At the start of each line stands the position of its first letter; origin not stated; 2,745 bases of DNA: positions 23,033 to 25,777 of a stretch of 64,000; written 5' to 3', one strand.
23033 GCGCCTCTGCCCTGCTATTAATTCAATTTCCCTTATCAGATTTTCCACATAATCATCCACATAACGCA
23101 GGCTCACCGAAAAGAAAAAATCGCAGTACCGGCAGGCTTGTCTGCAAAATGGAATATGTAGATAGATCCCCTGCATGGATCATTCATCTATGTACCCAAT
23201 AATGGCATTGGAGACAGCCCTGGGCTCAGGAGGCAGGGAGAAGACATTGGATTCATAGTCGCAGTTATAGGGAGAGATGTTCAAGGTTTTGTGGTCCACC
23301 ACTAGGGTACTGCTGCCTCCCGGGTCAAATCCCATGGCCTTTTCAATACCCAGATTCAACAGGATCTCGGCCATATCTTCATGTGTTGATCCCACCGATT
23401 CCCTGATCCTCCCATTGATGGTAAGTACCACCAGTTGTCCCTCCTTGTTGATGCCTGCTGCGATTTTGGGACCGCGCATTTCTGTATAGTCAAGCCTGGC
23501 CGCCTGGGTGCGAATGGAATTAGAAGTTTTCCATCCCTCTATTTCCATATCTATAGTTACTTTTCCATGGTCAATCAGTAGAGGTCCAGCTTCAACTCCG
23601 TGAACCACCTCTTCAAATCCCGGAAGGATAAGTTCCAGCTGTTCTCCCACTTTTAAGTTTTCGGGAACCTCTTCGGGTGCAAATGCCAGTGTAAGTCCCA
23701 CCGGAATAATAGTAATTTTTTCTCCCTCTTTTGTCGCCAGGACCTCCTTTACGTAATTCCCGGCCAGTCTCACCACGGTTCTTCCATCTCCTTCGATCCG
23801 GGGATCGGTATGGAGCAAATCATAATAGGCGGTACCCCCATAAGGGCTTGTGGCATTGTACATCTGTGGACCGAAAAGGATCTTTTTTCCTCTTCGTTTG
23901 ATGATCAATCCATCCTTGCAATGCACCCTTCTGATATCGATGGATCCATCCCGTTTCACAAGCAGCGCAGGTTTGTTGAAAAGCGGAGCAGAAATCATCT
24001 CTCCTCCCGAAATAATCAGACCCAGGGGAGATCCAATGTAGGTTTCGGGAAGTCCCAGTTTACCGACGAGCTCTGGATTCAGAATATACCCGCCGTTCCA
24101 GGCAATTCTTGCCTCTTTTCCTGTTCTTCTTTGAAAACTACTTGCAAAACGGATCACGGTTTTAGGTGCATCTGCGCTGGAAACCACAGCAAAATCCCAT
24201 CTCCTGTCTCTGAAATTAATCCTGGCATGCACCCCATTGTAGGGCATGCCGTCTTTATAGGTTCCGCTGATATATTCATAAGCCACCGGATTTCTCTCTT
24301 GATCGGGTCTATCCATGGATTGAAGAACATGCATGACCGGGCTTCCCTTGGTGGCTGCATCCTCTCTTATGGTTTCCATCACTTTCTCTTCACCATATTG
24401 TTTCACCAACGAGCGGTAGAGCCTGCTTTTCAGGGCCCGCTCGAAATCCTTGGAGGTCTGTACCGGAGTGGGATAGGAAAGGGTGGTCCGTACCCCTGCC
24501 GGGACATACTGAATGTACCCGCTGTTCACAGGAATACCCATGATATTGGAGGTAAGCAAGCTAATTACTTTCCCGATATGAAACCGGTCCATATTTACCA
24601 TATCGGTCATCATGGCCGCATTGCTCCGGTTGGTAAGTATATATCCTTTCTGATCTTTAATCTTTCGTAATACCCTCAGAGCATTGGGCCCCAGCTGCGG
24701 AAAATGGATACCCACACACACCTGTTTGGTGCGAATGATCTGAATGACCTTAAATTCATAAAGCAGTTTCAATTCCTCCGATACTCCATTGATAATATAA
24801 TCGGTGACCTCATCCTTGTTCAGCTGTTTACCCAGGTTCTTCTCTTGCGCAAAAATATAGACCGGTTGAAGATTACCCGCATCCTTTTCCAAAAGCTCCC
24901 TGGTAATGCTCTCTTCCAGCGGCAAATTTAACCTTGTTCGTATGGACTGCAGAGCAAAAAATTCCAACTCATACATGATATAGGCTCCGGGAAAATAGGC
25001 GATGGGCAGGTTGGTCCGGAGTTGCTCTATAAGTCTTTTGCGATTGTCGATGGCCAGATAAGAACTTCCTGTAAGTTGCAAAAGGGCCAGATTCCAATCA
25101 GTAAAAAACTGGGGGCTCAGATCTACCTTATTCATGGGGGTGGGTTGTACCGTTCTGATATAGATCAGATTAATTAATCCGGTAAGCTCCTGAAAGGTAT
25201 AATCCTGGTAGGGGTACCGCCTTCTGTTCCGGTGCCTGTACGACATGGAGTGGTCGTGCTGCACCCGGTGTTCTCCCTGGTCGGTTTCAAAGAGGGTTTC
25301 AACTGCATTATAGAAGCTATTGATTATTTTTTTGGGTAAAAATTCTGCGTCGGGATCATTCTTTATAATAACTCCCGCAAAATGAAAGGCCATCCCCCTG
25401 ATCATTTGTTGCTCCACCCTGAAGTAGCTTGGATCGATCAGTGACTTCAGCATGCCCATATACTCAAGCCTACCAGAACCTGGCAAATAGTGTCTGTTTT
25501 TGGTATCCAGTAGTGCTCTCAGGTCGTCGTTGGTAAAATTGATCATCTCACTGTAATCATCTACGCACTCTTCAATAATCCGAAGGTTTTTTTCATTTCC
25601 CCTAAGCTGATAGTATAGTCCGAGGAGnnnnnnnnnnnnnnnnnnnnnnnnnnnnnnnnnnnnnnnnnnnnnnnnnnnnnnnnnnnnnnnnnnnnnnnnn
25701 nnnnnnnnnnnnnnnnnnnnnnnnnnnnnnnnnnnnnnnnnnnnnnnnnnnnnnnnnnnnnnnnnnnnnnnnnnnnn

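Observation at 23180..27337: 1385-aa signal-less fusion of a GT4-like glycosyltransferase, an unassigned ~500-aa region and a NAGPA/DUF2233-like phosphodiester glycosidase domain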

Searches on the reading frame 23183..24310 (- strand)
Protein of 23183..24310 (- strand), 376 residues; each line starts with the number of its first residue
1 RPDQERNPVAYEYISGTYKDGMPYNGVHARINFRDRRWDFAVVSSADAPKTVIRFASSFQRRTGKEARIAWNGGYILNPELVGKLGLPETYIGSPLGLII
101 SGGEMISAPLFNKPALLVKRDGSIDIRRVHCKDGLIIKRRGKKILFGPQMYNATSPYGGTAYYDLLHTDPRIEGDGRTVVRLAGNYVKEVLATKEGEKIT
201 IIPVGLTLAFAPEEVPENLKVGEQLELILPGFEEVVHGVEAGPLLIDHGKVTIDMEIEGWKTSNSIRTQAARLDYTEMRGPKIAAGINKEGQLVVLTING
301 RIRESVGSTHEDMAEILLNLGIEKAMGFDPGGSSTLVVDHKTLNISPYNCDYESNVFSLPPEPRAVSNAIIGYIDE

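Call 49: search_solved_structures(query=A2, max_evalue=1, show_alignments=4)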
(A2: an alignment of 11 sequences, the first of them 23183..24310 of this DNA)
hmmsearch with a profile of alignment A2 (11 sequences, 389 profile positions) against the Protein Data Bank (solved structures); distinct sequences matched with E-value up to 1: 11.
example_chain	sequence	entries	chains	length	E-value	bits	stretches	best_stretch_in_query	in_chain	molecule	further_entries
5h3k_A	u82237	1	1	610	5.6e-20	74.5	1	97-362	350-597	Slr0280 protein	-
6u11_A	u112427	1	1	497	1.2e-13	53.7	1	258-383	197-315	EGF-like domain-containing protein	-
6pku_A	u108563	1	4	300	5.7e-10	41.6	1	275-384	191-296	N-acetylglucosamine-1-phosphodiester alpha-N-acetylglucosaminidase (NAGPA)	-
6pky_A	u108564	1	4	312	1.9e-09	39.8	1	284-384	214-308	N-acetylglucosamine-1-phosphodiester alpha-N-acetylglucosaminidase (NAGPA)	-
6pki_A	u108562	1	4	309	2.8e-09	39.3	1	258-382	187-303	N-acetylglucosamine-1-phosphodiester alpha-N-acetylglucosaminidase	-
6ozd_A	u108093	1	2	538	6.9e-09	38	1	292-356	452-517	Putative exported protein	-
3ohg_A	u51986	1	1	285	7.9e-09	37.8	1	292-353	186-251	Uncharacterized protein from DUF2233 family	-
6pkg_A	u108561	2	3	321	1.3e-08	37.2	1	258-382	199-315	N-acetylglucosamine-1-phosphodiester alpha-N-acetylglucosaminidase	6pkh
3pdk_A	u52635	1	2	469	0.024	16.5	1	315-354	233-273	Phosphoglucosamine mutase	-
3hk4_A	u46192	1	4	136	0.88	11.3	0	204-278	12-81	Mlr7391 protein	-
1f7c_A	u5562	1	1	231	0.93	11.3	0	127-214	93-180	RHOGAP PROTEIN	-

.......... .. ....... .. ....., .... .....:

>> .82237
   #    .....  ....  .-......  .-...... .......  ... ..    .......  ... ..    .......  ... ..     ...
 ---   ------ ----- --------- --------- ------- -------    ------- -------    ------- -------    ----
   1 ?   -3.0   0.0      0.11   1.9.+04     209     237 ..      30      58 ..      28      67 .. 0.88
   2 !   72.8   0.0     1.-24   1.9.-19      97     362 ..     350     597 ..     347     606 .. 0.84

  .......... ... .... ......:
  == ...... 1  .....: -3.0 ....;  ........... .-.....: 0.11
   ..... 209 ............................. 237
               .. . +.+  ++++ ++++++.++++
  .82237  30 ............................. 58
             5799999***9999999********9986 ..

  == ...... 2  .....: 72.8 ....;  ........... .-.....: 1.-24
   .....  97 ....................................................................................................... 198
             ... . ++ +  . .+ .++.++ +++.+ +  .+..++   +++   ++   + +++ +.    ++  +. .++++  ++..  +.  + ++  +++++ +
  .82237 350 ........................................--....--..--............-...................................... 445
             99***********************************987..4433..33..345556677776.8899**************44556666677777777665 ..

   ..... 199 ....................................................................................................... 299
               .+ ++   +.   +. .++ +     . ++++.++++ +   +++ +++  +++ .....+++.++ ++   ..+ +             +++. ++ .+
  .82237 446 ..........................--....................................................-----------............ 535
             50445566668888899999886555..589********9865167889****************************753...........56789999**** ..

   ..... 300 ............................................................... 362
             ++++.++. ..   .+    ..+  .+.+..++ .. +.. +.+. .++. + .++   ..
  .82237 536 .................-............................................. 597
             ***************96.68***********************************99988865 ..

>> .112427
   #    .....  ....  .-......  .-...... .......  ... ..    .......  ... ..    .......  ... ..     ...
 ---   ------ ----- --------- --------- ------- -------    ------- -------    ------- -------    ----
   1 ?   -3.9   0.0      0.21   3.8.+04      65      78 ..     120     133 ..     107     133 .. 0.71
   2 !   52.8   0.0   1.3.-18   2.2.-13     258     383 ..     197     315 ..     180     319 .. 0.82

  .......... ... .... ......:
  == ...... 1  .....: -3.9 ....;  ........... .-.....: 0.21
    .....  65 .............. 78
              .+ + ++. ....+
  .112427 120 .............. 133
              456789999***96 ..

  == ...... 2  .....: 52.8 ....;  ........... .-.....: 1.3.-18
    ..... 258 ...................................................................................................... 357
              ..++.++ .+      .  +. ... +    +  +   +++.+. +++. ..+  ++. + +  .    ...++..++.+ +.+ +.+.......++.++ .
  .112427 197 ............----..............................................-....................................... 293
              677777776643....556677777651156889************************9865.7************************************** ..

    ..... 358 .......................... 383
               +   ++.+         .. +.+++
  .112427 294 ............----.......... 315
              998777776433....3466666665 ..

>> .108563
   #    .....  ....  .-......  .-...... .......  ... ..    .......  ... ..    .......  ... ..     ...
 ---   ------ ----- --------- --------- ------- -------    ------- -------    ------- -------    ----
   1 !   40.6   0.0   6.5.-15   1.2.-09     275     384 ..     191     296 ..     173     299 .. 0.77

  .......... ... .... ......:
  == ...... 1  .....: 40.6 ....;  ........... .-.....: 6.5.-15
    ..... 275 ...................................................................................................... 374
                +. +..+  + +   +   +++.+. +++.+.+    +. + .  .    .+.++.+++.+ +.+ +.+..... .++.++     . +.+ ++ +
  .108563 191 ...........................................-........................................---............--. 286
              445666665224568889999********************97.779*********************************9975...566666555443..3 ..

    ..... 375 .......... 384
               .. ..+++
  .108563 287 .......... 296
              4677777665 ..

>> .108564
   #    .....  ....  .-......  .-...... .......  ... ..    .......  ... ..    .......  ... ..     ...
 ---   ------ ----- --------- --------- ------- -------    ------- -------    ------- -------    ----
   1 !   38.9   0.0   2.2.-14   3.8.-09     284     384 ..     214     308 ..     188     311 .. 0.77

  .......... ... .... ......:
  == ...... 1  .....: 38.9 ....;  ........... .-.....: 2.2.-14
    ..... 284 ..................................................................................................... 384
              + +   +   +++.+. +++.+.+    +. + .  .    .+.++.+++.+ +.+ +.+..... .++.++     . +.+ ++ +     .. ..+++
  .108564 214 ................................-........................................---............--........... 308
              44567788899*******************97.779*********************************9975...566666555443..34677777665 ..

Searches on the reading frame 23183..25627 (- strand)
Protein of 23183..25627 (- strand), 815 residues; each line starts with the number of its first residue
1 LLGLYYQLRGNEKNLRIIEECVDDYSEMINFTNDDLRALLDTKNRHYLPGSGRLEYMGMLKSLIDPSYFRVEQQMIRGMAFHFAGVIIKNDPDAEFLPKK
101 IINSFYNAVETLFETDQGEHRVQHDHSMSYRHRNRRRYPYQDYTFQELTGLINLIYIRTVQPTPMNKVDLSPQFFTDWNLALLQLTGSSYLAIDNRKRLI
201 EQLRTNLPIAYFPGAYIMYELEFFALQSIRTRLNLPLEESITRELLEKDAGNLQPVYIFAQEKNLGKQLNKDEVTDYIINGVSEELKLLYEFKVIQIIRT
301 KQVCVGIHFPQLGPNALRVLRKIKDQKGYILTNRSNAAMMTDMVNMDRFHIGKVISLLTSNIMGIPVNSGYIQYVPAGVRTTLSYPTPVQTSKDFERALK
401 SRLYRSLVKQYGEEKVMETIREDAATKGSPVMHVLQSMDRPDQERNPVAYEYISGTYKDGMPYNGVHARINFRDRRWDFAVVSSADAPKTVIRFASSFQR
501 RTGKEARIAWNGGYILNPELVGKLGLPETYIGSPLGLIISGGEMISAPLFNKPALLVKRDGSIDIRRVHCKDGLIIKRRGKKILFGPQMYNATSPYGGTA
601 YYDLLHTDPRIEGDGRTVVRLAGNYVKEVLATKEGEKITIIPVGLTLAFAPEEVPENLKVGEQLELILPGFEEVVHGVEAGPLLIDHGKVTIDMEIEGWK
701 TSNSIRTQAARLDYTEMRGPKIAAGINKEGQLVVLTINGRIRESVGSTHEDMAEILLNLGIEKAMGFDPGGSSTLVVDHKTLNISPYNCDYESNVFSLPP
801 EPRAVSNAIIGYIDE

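Call 22: find_related_loci(query=A1, collection=genome_contigs, flank=8000)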
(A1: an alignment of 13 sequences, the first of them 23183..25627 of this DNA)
Query A1 (815 aa) in genome_contigs; peptide patterns used: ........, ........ (x = any residue, [..] = any of these).
445 stretches matched a pattern; 391 encode a relative of the query (tblastn E <= 1e-3); the best 80 are kept; 80 distinct loci.
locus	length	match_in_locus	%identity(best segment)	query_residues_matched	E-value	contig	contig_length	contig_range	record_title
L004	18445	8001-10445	85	1-815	0e+0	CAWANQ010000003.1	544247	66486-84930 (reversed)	MAG: uncultured Bacteroidetes bacterium isolate MFD03804.bin.1.203 genome assembly, contig: contig_15582, whole genome s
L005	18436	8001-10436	76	4-815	0e+0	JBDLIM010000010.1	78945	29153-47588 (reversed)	MAG: Bacteroidota bacterium isolate MAG031 MAG031_10, whole genome shotgun sequence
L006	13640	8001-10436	72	4-815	0e+0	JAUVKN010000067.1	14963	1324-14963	MAG: Bacteroidia bacterium isolate CSMAG_481 CSMAG_481_k141_1856426_length_14963_cov_8.9763, whole genome shotgun sequen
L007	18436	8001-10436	71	4-815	0e+0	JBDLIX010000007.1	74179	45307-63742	MAG: Bacteroidota bacterium isolate MAG062 MAG062_7, whole genome shotgun sequence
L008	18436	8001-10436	71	4-815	0e+0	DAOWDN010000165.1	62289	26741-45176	MAG TPA_asm: Bacteroidia bacterium isolate CSMAG_1914 CSMAG_1914_k141_6211270_length_62289_cov_21.3844, whole genome sho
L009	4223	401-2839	71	4-815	0e+0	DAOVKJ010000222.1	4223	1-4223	MAG TPA_asm: Bacteroidota bacterium isolate CSMAG_1416 CSMAG_1416_k141_1884518_length_4223_cov_11.0000, whole genome sho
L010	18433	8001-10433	70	4-815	0e+0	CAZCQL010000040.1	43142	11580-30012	MAG TPA_asm: uncultured Bacteroides sp. isolate binchicken_co275_179 genome assembly, contig: NODE_840_length_43142_cov_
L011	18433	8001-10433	71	4-815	0e+0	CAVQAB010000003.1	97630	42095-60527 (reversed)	MAG: uncultured Bacteroidales bacterium isolate MFD03551.bin.2.26 genome assembly, contig: contig_10548, whole genome sh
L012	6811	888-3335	69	1-815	0e+0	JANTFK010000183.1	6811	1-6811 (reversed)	MAG: Bacteroidales bacterium isolate bin100107 c_000000013236, whole genome shotgun sequence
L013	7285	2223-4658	70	4-815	0e+0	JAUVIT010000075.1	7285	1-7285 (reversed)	MAG: Bacteroidota bacterium isolate CSMAG_435 CSMAG_435_k127_3866535_length_7285_cov_61.0000, whole genome shotgun seque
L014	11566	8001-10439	69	1-813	0e+0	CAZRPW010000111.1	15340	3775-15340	MAG TPA_asm: uncultured Bacteroides sp. isolate binchicken_co42_498 genome assembly, contig: NODE_5552_length_15340_cov_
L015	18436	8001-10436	68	4-815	0e+0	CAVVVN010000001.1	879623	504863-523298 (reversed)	MAG: uncultured Bacteroidales bacterium isolate MFD03804.bin.1.21 genome assembly, contig: contig_16826, whole genome sh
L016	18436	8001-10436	70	4-815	0e+0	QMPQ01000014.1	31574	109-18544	MAG: Bacteroidetes bacterium isolate B13_G6 B13_Guay6_scaffold_00332, whole genome shotgun sequence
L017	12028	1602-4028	65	4-812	0e+0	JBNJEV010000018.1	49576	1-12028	MAG: Bacteroidota bacterium isolate Y23_0dBSd1.bin.109 NODE_269_length_49576_cov_22.088647, whole genome shotgun sequenc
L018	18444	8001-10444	72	1-814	0e+0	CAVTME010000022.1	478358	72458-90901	MAG: uncultured Bacteroidetes bacterium isolate MFD03804.bin.2.22 genome assembly, contig: contig_9330, whole genome sho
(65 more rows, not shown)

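Call 33: predict_structure(alignment_id=A1)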
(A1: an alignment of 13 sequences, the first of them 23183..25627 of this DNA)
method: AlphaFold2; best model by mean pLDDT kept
length: 815 residues; sequences in the alignment: 13
mean_pLDDT: 74.5   pTM: 0.71
mean pLDDT of the five models: 74.5, 69.4, 67.7, 67.0, 64.9
residues with pLDDT >= 90: 131; 70-90: 404; 50-70: 171; < 50: 109
segments of 3 or more residues with pLDDT < 50: 1-6, 47-69, 119-134, 168-191, 337-339, 381-384, 517-519, 709-713, 740-745, 791-798
pLDDT, mean of each block of 10 residues (from residue 1): 48 85 86 87 56 40 43 68 83 80 88 66 36 55 72 88 51 41 41 66 87 76 80 80 90 91 76 88 88 93 78 92 91 61 72 63 58 66 50 68 93 88 81 87 73 80 83 80 74 90 91 57 60 65 78 85 86 85 89 75 83 88 86 86 81 86 88 84 89 74 55 53 88 80 58 91 79 78 58 45 71 82
secondary structure, 60 per line:
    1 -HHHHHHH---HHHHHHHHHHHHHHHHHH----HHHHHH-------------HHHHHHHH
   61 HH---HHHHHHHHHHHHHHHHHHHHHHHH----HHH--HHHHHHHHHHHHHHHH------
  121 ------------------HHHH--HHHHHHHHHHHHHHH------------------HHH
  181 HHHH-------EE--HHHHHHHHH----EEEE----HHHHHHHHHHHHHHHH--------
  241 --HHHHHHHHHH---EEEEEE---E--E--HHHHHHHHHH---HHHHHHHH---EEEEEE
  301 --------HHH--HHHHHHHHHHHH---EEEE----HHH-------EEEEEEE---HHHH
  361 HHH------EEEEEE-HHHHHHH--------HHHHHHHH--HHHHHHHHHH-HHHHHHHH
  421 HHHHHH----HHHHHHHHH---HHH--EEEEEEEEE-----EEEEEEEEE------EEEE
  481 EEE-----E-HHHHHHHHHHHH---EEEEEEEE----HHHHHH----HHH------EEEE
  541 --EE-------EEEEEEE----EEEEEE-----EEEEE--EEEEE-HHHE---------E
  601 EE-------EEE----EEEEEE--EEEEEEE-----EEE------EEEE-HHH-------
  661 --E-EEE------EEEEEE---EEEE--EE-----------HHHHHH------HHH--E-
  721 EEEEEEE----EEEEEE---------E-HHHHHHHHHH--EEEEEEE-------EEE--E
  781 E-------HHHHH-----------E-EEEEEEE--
elements in order (helices of 4 or more, strands of 3 or more residues): H2-8 H12-29 H34-39 H53-62 H66-89 H99-114 H139-142 H145-159 H178-184 H196-204 E209-212 H217-232 H243-252 E256-261 H271-280 H284-291 E295-300 H314-325 E329-332 E347-353 H357-363 E370-375 H377-383 H392-399 H402-411 H413-426 H431-439 E448-456 E462-470 E477-483 H491-502 E506-513 H518-523 E537-540 E552-558 E563-568 E574-578 E581-585 E600-602 E610-612 E617-622 E625-631 E637-639 E646-649 E665-667 E674-679 E683-686 H702-707 E721-727 E732-737 H749-758 E761-767 E775-777 H789-793 E807-813

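Call 35: fold_search(model_id=the predicted structure, library=pdb)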
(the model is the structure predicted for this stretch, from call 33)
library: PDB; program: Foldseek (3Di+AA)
matches with E <= 10: 381; with E <= 0.001: 20
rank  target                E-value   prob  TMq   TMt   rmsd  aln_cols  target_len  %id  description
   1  5h3k                  4.9e-22  1.00  0.29  0.43   8.4       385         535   19  Crystal structure of a hypothetical protein from Synechocystis (released 2017-10-25)
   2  6ozd_A                5.9e-16  1.00  0.28  0.41   8.7       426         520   19  Crystal structure of Putative exported protein (BPSS2145) from Burkholderia pseudomallei K96243 (released 2019-06-12)
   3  6ozd_B                2.1e-15  1.00  0.27  0.39   9.1       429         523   19  Crystal structure of Putative exported protein (BPSS2145) from Burkholderia pseudomallei K96243 (released 2019-06-12)
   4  6pki_D                3.5e-13  1.00  0.25  0.63   7.3       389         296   13  Zebrafish N-acetylglucosamine-1-phosphodiester alpha-N-acetylglucosaminidase (NAGPA) catalytic domain (C56S C230S) in  (released 2020-02-19)
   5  6pki_B                6.8e-13  1.00  0.25  0.64   7.2       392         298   14  Zebrafish N-acetylglucosamine-1-phosphodiester alpha-N-acetylglucosaminidase (NAGPA) catalytic domain (C56S C230S) in  (released 2020-02-19)
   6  6pku_B                1.1e-12  1.00  0.26  0.74   6.8       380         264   17  Guinea pig N-acetylglucosamine-1-phosphodiester alpha-N-acetylglucosaminidase (NAGPA) catalytic domain (C51S C221S) in (released 2020-02-19)
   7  6pkg_A                1.1e-12  1.00  0.25  0.61   7.3       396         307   13  Zebrafish N-acetylglucosamine-1-phosphodiester alpha-N-acetylglucosaminidase (NAGPA) catalytic domain auto-inhibited b (released 2020-02-19)
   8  6pku_A                1.6e-12  1.00  0.26  0.74   6.7       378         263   17  Guinea pig N-acetylglucosamine-1-phosphodiester alpha-N-acetylglucosaminidase (NAGPA) catalytic domain (C51S C221S) in (released 2020-02-19)
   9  6pki_A                2.0e-12  1.00  0.25  0.62   7.5       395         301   14  Zebrafish N-acetylglucosamine-1-phosphodiester alpha-N-acetylglucosaminidase (NAGPA) catalytic domain (C56S C230S) in  (released 2020-02-19)
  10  6pky_C                2.2e-12  1.00  0.26  0.69   6.1       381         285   17  Guinea pig N-acetylglucosamine-1-phosphodiester alpha-N-acetylglucosaminidase (NAGPA) catalytic domain auto-inhibited  (released 2020-02-19)
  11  6u11_A                4.5e-12  1.00  0.25  0.61   6.4       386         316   15  Xenopus laevis N-acetylglucosamine-1-phosphodiester alpha-N-acetylglucosaminidase (NAGPA) (C46S C219S C453S C480S C486 (released 2020-02-19)
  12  6pky_B                1.1e-11  1.00  0.25  0.66   6.5       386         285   17  Guinea pig N-acetylglucosamine-1-phosphodiester alpha-N-acetylglucosaminidase (NAGPA) catalytic domain auto-inhibited  (released 2020-02-19)
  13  6pky_A                1.7e-11  1.00  0.25  0.65   7.4       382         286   16  Guinea pig N-acetylglucosamine-1-phosphodiester alpha-N-acetylglucosaminidase (NAGPA) catalytic domain auto-inhibited  (released 2020-02-19)
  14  3ohg                  2.4e-11  1.00  0.26  0.69   5.8       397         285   12  Crystal structure of a protein with unknown function from DUF2233 family (BACOVA_00430) from Bacteroides ovatus at 1.80  (released 2010-09-08)
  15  6pky_D                2.5e-11  1.00  0.25  0.67   6.3       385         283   18  Guinea pig N-acetylglucosamine-1-phosphodiester alpha-N-acetylglucosaminidase (NAGPA) catalytic domain auto-inhibited  (released 2020-02-19)
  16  1xfi                  1.8e-06  1.00  0.21  0.44  11.7       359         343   12  X-ray structure of gene product from Arabidopsis thaliana At2g17340 (released 2004-09-28)
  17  2g8l_A                5.4e-06  1.00  0.18  0.45  14.5       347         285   13  Crystal structure of a duf89 family protein (ph1575) from pyrococcus horikoshii at 2.04 A resolution (released 2006-03-21)
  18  2g8l_B                8.5e-06  1.00  0.22  0.55  12.4       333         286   12  Crystal structure of a duf89 family protein (ph1575) from pyrococcus horikoshii at 2.04 A resolution (released 2006-03-21)
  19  2ffj_A                2.0e-04  1.00  0.18  0.48  11.8       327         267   11  CRYSTAL STRUCTURE OF a DUF89 family protein (AF1104) FROM ARCHAEOGLOBUS FULGIDUS DSM 4304 AT 2.45 A RESOLUTION (released 2006-01-10)
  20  2ffj_B                3.7e-04  1.00  0.20  0.52  13.4       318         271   10  CRYSTAL STRUCTURE OF a DUF89 family protein (AF1104) FROM ARCHAEOGLOBUS FULGIDUS DSM 4304 AT 2.45 A RESOLUTION (released 2006-01-10)
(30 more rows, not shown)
